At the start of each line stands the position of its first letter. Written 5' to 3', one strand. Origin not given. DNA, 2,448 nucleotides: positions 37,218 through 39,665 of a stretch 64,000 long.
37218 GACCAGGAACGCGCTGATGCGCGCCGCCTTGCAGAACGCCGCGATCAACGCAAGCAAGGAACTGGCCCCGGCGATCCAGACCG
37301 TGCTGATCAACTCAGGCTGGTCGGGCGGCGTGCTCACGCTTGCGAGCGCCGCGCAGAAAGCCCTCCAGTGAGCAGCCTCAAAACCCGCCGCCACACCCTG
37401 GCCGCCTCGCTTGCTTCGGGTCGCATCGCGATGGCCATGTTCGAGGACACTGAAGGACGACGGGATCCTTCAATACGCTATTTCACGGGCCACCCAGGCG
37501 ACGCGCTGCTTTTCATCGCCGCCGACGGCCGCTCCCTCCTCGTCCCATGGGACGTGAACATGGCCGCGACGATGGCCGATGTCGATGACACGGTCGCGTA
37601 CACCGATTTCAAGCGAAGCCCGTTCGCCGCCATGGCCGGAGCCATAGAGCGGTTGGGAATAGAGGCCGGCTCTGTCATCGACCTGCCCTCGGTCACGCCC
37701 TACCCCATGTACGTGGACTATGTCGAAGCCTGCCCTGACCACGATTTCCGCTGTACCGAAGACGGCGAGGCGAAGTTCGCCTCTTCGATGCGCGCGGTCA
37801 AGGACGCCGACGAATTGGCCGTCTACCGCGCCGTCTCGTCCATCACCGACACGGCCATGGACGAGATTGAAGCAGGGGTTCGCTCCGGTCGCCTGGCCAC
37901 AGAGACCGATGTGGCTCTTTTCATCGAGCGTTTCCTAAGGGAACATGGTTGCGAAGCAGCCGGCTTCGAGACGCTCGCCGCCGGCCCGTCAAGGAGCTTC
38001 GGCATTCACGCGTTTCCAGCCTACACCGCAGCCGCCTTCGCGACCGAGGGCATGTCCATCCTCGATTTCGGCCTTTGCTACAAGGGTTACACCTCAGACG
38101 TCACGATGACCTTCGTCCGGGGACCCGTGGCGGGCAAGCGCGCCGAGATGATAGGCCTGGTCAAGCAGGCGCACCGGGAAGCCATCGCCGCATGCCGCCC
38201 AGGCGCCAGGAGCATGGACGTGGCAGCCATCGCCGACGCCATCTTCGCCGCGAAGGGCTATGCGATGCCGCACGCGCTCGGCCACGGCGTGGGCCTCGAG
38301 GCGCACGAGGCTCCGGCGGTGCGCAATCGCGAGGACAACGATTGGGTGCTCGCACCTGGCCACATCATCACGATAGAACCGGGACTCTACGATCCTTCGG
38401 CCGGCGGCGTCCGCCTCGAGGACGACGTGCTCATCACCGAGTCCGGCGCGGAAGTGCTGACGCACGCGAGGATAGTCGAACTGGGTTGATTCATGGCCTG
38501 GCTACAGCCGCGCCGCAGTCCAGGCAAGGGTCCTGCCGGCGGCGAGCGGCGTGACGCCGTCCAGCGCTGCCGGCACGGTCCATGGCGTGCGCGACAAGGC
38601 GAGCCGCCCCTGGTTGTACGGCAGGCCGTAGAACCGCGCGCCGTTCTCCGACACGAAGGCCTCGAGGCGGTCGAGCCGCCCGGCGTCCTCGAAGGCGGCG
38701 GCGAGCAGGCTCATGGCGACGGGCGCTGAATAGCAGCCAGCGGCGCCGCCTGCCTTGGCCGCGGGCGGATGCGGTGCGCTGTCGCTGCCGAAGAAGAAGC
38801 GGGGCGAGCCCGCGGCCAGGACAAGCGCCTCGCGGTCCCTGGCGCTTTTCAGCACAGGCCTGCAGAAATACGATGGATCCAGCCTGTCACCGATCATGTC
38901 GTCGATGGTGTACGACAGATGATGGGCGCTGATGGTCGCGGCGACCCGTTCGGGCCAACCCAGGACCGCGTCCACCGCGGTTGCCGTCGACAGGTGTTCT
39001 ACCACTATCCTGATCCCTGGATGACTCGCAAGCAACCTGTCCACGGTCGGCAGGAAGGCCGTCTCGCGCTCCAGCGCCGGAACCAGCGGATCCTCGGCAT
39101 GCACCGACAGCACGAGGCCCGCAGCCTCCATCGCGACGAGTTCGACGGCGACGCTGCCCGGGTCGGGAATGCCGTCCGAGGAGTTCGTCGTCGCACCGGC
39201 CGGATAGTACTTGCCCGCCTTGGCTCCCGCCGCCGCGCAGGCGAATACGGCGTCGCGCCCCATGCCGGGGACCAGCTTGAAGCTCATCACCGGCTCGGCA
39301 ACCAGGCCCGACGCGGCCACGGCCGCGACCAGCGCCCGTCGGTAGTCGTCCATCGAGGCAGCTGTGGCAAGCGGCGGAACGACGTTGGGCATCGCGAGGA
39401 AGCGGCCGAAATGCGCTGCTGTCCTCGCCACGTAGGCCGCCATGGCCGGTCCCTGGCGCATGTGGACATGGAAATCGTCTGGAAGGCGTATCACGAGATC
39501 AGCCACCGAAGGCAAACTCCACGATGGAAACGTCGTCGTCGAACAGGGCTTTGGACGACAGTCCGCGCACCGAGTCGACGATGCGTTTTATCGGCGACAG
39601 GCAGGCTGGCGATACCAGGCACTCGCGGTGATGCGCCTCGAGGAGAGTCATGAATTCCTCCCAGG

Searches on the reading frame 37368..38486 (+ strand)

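Call 43: search_protein_families(library=pfam, proteins=[window:37368-38486:+], max_evalue=0.0001)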
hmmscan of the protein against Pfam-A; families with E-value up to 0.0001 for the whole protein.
window:37368-38486:+ (373 aa): 2 families
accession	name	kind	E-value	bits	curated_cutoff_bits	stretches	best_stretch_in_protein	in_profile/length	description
PF00557.29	Peptidase_M24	-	4.4e-48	164.2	23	1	153-358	3-208/208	Metallopeptidase family M24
PF01321.24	Creatinase_N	-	4.3e-06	27.7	22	1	11-102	5-97/128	Creatinase/Prolidase N-terminal domain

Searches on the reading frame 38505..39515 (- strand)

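Call 43: search_protein_families(library=pfam, proteins=[window:38505-39515:-], max_evalue=0.0001)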
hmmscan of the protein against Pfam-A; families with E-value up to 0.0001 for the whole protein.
window:38505-39515:- (337 aa): 1 family
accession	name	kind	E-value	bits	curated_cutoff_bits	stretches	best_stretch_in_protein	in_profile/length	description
PF01979.26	Amidohydro_1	-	1e-05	25.4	25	1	14-306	8-308/345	Amidohydrolase family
